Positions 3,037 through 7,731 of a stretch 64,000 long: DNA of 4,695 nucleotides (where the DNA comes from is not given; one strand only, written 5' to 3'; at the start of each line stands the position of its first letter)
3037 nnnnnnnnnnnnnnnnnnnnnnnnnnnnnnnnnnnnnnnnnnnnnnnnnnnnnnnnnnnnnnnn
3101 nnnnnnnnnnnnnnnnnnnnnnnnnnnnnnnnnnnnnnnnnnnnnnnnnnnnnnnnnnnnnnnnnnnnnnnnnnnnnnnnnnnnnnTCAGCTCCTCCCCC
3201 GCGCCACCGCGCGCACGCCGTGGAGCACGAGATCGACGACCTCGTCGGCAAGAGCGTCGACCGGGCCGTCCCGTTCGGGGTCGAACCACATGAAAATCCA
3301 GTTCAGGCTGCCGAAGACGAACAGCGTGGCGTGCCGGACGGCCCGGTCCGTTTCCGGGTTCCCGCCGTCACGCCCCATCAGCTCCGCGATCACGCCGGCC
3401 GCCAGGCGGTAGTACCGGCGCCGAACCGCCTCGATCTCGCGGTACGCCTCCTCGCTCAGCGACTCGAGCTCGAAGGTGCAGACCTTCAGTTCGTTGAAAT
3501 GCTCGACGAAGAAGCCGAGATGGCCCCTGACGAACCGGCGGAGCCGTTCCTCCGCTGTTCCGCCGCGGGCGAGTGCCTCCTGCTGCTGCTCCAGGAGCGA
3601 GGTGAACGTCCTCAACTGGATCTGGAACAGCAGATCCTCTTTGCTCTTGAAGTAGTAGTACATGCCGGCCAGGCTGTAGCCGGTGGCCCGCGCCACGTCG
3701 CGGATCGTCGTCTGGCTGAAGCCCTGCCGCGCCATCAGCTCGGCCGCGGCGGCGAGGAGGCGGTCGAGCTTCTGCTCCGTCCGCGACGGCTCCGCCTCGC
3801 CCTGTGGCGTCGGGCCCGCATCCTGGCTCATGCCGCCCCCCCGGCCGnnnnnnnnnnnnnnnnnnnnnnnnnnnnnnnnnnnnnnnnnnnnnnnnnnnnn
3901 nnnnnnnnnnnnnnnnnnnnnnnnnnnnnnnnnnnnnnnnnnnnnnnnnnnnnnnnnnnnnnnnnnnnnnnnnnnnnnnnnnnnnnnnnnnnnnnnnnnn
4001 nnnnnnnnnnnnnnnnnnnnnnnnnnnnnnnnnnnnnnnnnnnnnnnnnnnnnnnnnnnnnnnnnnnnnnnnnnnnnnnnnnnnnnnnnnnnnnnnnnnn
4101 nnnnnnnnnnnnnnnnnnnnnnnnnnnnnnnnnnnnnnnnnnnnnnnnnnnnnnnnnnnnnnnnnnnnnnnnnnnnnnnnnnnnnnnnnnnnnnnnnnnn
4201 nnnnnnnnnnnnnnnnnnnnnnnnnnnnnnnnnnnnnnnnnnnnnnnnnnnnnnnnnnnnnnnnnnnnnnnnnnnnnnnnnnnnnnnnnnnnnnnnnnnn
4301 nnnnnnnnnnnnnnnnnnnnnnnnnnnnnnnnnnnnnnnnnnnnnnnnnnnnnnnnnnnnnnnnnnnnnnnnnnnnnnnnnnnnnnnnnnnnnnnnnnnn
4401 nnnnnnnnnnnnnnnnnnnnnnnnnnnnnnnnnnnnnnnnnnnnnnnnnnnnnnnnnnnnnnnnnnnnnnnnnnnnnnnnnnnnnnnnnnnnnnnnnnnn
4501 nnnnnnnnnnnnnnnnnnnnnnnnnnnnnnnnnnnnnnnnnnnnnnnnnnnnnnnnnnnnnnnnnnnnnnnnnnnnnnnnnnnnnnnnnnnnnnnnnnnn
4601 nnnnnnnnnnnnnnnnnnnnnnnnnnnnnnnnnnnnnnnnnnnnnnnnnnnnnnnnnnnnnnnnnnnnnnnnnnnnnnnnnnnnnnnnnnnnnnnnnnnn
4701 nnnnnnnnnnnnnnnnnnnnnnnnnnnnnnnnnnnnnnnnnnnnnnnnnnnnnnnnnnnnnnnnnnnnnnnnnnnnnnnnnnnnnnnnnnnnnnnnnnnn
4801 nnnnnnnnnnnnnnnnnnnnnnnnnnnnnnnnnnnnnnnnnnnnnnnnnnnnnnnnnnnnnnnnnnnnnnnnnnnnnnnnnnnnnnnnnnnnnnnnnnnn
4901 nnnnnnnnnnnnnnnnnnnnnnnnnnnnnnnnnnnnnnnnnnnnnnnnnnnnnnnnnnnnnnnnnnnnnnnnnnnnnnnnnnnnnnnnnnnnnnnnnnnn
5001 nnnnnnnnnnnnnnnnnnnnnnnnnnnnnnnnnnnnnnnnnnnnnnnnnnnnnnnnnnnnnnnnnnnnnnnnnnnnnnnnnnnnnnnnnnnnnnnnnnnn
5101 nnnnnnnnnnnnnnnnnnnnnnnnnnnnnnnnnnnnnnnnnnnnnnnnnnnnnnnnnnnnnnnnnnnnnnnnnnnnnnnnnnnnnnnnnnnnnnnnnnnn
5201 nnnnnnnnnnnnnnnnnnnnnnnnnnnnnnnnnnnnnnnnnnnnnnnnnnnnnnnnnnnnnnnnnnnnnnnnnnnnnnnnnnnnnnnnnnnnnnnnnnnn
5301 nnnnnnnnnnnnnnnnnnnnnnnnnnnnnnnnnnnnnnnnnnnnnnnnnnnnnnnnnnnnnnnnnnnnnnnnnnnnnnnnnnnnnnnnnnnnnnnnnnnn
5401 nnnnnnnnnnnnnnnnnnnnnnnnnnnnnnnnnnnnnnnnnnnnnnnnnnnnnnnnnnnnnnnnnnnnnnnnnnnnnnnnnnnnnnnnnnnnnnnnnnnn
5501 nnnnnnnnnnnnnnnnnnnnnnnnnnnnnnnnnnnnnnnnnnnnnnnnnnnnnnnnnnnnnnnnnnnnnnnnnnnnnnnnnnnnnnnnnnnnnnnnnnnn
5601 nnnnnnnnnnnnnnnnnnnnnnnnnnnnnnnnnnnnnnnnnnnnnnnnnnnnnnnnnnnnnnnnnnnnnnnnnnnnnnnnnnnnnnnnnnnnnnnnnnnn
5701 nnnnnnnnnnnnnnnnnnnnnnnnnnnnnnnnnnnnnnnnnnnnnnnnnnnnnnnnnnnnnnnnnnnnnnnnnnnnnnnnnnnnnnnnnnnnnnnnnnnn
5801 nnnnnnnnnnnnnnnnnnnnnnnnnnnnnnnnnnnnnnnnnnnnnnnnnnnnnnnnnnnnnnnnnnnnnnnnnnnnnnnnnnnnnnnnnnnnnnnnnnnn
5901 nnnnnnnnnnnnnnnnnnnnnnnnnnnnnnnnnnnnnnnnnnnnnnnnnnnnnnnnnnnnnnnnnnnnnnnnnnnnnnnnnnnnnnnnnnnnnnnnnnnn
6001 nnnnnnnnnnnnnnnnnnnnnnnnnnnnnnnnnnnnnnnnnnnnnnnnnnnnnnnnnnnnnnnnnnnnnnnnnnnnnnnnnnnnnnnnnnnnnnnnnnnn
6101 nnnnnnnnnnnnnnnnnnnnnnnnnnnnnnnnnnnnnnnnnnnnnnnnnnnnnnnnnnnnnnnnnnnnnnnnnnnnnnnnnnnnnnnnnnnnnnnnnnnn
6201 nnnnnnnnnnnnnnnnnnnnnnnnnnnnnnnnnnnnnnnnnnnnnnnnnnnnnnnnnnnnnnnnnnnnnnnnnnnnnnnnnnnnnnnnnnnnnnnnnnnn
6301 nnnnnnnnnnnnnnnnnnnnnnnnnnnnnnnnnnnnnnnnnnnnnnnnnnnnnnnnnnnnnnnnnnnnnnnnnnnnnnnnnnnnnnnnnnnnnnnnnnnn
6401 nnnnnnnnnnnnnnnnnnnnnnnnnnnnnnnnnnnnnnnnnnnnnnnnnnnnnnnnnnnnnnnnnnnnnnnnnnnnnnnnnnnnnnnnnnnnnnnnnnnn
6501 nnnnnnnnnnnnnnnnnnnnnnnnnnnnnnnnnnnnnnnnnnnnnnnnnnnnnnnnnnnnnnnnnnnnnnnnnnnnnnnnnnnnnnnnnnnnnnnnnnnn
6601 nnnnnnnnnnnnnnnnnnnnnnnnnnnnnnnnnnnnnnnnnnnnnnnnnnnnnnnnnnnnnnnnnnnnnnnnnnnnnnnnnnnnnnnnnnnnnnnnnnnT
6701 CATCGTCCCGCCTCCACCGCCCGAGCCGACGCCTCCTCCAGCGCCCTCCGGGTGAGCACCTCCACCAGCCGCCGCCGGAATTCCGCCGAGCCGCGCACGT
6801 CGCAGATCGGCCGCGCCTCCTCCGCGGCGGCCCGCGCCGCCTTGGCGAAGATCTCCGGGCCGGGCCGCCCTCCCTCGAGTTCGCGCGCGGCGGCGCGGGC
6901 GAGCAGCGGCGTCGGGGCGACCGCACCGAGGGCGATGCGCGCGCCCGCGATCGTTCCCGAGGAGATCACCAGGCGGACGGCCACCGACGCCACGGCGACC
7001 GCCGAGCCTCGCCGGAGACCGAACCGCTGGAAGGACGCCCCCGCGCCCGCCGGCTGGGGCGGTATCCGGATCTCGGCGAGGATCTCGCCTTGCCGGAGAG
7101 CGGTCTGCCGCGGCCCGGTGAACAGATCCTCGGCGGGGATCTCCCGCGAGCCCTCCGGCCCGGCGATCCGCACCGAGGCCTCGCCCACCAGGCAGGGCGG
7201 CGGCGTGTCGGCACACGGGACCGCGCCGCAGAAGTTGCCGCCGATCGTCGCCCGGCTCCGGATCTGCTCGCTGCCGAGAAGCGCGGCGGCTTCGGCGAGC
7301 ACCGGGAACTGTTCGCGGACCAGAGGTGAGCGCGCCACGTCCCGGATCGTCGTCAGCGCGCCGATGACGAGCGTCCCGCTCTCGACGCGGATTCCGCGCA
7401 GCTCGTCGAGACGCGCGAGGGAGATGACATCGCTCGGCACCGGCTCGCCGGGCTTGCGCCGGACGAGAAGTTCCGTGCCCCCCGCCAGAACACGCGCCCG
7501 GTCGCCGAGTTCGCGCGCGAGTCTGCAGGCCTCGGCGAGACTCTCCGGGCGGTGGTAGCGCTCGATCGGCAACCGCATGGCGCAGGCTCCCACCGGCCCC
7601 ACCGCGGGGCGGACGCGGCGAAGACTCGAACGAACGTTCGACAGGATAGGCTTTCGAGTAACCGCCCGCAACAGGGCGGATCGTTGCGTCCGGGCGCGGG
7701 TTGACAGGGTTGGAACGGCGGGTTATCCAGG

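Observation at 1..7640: Mo-hydroxylase operon with a fused FeS-Mo subunit, MCD-cofactor accessory genes, thiolase and a BadI/MenB-type crotonase: candidate (hetero)aromatic acyl-CoA catabolic module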

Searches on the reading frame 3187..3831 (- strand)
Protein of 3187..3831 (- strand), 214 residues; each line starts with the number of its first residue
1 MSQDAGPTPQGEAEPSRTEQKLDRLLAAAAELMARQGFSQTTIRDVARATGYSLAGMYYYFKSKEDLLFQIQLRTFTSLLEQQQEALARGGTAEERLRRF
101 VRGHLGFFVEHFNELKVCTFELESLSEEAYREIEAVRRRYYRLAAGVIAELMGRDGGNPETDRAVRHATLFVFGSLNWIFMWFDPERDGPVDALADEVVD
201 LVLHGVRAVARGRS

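Call 7: search_protein_families(library=pfam, proteins=[window:3187-3831:-])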
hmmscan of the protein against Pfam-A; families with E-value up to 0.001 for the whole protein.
window:3187-3831:- (214 aa): 4 families
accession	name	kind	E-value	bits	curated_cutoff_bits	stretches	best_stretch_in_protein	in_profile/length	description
PF17932.6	TetR_C_24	-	4.4e-22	78.9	26.4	1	91-206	2-114/114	Tetracyclin repressor-like, C-terminal domain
PF00440.29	TetR_N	-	5.1e-16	58.6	24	1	25-70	1-46/47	Bacterial regulatory proteins, tetR family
PF08359.16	TetR_C_4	-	6.5e-06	26.8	21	1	77-205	6-133/133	YsiA-like protein, C-terminal region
PF09209.16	CecR_C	-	9.3e-05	22.9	24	1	93-176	1-83/125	HTH-type transcriptional dual regulator CecR, C-terminal domain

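Call 8: search_protein_families(library=ncbifam, proteins=[window:3187-3831:-], max_evalue=0.00001)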
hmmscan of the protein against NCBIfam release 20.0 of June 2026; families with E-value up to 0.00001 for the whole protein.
window:3187-3831:- (214 aa): 16 families
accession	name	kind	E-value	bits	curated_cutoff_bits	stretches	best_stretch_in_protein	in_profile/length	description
NF050111.1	TransRegSACE7040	equivalog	5.2e-23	81.9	250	1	23-177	4-153/186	SACE_7040 family transcriptional regulator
NF053878.1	FATransRegFadRBac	equivalog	4.9e-21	75.4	200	1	19-207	2-189/190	fatty acid metabolism transcriptional regulator FadR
NF037937.1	septum_RefZ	equivalog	1.7e-11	44.4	180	1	23-133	2-113/195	forespore capture DNA-binding protein RefZ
TIGR03384.1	betaine_BetI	equivalog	1.9e-11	44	201.3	1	21-105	9-93/189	choline-binding transcriptional repressor BetI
NF041196.1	ScbR_bind_reg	equivalog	4.9e-11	43.1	150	1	17-92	3-78/191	ScbR family autoregulator-binding transcription factor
NF053731.1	TransRegFasRMycb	equivalog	7.9e-09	35.6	330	1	21-209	12-195/199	HTH-type transcriptional activator FasR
NF051852.1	efflux_TF_MtrR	exception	1.3e-08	34.9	280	1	23-89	13-79/205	multidrug efflux system transcriptional repressor MtrR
TIGR03968.1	mycofact_TetR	equivalog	1.3e-08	34.7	224.9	1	21-86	10-78/190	mycofactocin system transcriptional regulator MftR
NF001978.0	PRK00767.1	equivalog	6e-08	32.7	118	1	23-104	12-94/197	transcriptional regulator BetI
NF058643.1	TranRegCurRPseudo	equivalog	1.8e-07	31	300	1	23-118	10-106/193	TetR family transcriptional repressor CurR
NF053516.1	TranRepPrsAVib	equivalog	5.3e-07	29.7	300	1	21-88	7-74/208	TetR family transcriptional repressor PsrA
NF007949.0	PRK10668.1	equivalog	1.5e-06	27.9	271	1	23-76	14-67/216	multidrug efflux transporter transcriptional repressor AcrR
NF007430.0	PRK09975.1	equivalog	2.3e-06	26.9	274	1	14-90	8-80/220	acrEF/envCD operon transcriptional regulator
NF033703.1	transcr_KstR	equivalog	3.2e-06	26.9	280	1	21-101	8-88/185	cholesterol catabolism transcriptional regulator KstR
NF008587.1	PRK11552.1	equivalog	3.4e-06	26.9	365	1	16-69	3-55/213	transcriptional regulator CecR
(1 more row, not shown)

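Call 52: search_solved_structures(query=window:3187-3831:-, max_evalue=0.00001, show_alignments=1)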
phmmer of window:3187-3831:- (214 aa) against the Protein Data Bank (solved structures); distinct sequences matched with E-value up to 0.00001: 68 (the best 60 are shown).
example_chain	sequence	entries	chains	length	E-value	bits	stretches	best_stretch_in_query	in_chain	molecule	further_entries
3vpr_A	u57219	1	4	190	1.4e-21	80.7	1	22-207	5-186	Transcriptional regulator, TetR family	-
3dcf_A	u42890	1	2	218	3.2e-19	72.9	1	17-208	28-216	transcriptional regulator of the TetR/AcrR family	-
3ccy_A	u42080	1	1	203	1.7e-18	70.6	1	20-206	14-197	Putative TetR-family transcriptional regulator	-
1vi0_A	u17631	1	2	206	1.5e-16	64.2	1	21-207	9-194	transcriptional regulator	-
3whb_A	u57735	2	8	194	2.1e-16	63.7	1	21-206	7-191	Fatty acid metabolism regulator protein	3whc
4mxm_A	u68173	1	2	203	2.5e-16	63.5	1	19-203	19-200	Transcriptional regulator I2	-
4mo7_A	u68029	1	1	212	2.9e-16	63.3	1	19-203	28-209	Transcriptional regulator I2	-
2iai_A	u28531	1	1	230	4.1e-13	53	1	16-194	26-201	Putative transcriptional regulator SCO3833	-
4g12_A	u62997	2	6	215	4.7e-13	52.8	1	7-177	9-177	Probable transcriptional regulatory protein (Probably TETR-FAMILY)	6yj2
8t5y_A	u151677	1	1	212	1.2e-12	51.4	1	13-210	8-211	DarR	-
8suk_A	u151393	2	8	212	1.9e-12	50.8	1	13-210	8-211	DarR | TetR/AcrR family transcriptional regulator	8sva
8sua_A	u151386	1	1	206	6.4e-12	49.1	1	23-206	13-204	DarR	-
8svd_A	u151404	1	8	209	6.4e-12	49.1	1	23-206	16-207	DarR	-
6yl2_B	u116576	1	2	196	7.4e-12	48.9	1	23-177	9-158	Probable transcriptional regulatory protein (Probably TetR-family)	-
8sv6_A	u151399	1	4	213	1.1e-11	48.3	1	23-207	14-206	Fatty acid metabolism regulator protein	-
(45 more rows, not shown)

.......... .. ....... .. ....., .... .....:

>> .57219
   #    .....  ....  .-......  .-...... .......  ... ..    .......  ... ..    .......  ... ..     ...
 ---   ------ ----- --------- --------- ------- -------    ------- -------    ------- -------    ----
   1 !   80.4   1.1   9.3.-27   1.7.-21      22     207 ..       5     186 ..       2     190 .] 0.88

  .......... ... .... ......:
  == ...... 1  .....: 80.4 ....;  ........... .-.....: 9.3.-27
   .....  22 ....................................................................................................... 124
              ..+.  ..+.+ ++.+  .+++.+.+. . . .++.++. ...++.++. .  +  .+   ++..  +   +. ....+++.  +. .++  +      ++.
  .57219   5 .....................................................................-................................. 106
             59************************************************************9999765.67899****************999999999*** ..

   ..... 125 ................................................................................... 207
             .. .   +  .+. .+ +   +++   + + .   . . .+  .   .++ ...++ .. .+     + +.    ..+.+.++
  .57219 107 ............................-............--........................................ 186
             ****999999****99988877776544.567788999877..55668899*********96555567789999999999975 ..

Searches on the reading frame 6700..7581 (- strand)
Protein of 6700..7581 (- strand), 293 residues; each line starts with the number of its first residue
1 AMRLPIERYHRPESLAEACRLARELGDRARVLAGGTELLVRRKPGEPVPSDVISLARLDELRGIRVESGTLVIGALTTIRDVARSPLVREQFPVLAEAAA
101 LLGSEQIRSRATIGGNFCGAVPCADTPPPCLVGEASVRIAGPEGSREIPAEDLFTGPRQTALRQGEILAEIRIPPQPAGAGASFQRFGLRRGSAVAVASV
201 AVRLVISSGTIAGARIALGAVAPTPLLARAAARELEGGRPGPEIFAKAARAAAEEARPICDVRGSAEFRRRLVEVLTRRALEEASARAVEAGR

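Call 7: search_protein_families(library=pfam, proteins=[window:6700-7581:-])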
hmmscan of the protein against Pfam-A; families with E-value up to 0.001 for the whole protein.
window:6700-7581:- (293 aa): 2 families
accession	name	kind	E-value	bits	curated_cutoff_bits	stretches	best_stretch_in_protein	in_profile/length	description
PF00941.27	FAD_binding_5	-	2.9e-47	161.1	27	1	8-175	4-169/170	FAD binding domain in molybdopterin dehydrogenase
PF03450.22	CO_deh_flav_C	-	4.8e-23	81.7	25.5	1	190-284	8-102/102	CO dehydrogenase flavoprotein C-terminal domain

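Call 8: search_protein_families(library=ncbifam, proteins=[window:6700-7578:-], max_evalue=0.00001)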
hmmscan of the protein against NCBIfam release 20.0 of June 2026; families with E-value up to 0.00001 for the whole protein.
window:6700-7578:- (292 aa): 8 families
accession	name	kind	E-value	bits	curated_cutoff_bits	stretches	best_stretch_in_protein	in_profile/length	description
NF043083.1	XdhB_XDHase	equivalog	2.5e-63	213.9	310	1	5-287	4-287/289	xanthine dehydrogenase subunit XdhB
NF007427.0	PRK09971.1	equivalog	3.9e-58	197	287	1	5-287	4-287/292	xanthine dehydrogenase FAD-binding subunit XdhB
NF041019.1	glyceraldDH_beta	equivalog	4.9e-56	190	350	1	7-282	7-279/280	glyceraldehyde dehydrogenase subunit beta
TIGR02963.1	xanthine_xdhA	equivalog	5e-41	140.8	467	1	6-279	193-464/468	xanthine dehydrogenase small subunit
TIGR03195.1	4hydrxCoA_B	equivalog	4.8e-36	124.5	404.55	2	7-122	6-120/321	4-hydroxybenzoyl-CoA reductase subunit beta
TIGR03199.1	pucC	equivalog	6.3e-23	81.4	306.05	1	11-225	1-211/264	xanthine dehydrogenase subunit C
TIGR03312.1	Se_sel_red_FAD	hypoth_equivalog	8.5e-16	57.9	241.5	1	5-289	1-256/257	molybdopterin-dependent oxidoreductase FAD-binding subunit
TIGR02969.1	mam_aldehyde_ox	subfamily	1.1e-09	36.4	1912.3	1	99-272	338-515/1330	aldehyde oxidase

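Call 10: search_solved_structures(query=window:6700-7578:-, show_alignments=3, max_evalue=1e-10)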
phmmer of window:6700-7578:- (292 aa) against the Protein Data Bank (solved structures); distinct sequences matched with E-value up to 1e-10: 21.
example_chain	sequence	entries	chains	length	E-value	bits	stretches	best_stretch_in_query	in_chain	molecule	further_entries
1ffu_C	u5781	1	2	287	2e-52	181.6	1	5-287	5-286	CUTM, FLAVOPROTEIN OF CARBON MONOXIDE DEHYDROGENASE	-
1ffv_C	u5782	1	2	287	3.2e-51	177.6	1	5-287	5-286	CUTM, FLAVOPROTEIN OF CARBON MONOXIDE DEHYDROGENASE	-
1zxi_C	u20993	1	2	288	2.7e-46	161.5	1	8-287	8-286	Carbon monoxide dehydrogenase medium chain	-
1n5w_C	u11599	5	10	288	4.8e-46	160.7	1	8-287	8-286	Carbon monoxide dehydrogenase medium chain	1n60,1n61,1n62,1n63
4zoh_B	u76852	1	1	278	8.8e-37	130.3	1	7-283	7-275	Putative oxidoreductase FAD-binding subunit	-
8uem_B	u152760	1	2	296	5.9e-36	127.6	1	7-286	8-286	Carbon monoxide dehydrogenase medium chain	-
7dqx_B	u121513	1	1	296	3.7e-35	124.9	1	7-287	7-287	6-hydroxypseudooxynicotine dehydrogenase complex subunit alpha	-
7dqx_E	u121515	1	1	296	4.9e-35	124.5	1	7-287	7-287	6-hydroxypseudooxynicotine dehydrogenase complex subunit alpha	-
1t3q_C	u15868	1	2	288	7.3e-27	97.8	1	1-291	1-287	quinoline 2-oxidoreductase medium subunit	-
1rm6_B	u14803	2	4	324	1.4e-24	90.3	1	113-282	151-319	4-hydroxybenzoyl-CoA reductase beta subunit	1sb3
3hrd_C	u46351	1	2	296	2.1e-24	89.7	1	8-237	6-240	Nicotinate dehydrogenase FAD-subunit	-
2w3r_A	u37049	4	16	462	7.6e-20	74.7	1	27-288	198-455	XANTHINE DEHYDROGENASE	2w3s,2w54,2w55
1jro_A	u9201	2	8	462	1.4e-19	73.9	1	27-288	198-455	xanthine dehydrogenase, chain A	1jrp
5y6q_B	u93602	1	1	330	1.2e-18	70.8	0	12-133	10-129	Aldehyde oxidase medium subunit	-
5g5g_B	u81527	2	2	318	1.5e-14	57.4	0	8-129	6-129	PUTATIVE XANTHINE DEHYDROGENASE YAGR MOLYBDENUM-BINDING SU SUBUNIT | Aldehyde oxidoreductase FAD-binding subunit PaoB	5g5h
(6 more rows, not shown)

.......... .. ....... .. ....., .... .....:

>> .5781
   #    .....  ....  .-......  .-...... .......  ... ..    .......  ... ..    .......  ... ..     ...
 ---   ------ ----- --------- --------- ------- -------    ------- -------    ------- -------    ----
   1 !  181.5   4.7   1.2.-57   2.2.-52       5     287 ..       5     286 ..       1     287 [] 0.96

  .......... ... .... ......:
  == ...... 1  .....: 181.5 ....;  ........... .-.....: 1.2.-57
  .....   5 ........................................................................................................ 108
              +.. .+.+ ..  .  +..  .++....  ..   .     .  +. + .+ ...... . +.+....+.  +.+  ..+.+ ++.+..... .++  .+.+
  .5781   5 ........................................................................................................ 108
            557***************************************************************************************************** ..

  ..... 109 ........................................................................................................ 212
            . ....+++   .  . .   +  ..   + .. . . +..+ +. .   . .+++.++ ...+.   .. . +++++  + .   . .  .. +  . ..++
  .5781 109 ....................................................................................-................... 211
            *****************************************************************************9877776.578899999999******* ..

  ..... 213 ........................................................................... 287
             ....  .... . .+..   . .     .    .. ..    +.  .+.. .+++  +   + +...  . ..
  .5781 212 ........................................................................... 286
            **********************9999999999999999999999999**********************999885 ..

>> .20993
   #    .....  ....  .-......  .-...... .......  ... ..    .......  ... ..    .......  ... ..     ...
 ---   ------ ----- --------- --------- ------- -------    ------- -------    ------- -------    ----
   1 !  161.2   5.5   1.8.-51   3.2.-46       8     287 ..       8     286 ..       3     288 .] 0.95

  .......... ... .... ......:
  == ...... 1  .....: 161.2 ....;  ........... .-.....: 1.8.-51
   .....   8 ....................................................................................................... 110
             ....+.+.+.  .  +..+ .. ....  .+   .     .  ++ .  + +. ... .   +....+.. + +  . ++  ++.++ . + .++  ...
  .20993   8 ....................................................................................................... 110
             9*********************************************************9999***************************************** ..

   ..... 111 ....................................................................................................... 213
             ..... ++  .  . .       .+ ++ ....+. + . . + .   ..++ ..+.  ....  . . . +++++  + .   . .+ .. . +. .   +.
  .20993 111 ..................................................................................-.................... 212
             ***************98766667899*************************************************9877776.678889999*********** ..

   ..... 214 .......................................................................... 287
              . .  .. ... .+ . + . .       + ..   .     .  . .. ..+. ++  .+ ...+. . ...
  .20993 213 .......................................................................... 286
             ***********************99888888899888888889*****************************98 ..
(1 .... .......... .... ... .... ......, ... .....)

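Call 53: find_related_loci(query=window:6700-7578:-, collection=metagenome_contigs, flank=10000)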
Query window:6700-7578:- (292 aa) in metagenome_contigs; peptide patterns used: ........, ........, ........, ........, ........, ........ (x = any residue, [..] = any of these).
600 stretches matched a pattern (row limit reached: there are more); 8 encode a relative of the query (tblastn E <= 1e-3); 8 distinct loci.
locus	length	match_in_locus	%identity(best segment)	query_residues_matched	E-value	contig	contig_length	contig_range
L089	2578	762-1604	55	3-283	7e-94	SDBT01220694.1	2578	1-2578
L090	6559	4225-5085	55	1-287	2e-84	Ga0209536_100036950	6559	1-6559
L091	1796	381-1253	60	1-291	7e-85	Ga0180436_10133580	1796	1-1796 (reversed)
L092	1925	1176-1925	51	3-252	2e-71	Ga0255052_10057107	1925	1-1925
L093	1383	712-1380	52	3-225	1e-66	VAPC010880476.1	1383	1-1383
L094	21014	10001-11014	32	1-286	3e-36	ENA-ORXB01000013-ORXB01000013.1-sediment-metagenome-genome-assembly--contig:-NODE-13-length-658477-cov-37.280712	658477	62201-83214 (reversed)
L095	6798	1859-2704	35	7-289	1e-35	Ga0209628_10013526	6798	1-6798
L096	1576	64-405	35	143-275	6e-13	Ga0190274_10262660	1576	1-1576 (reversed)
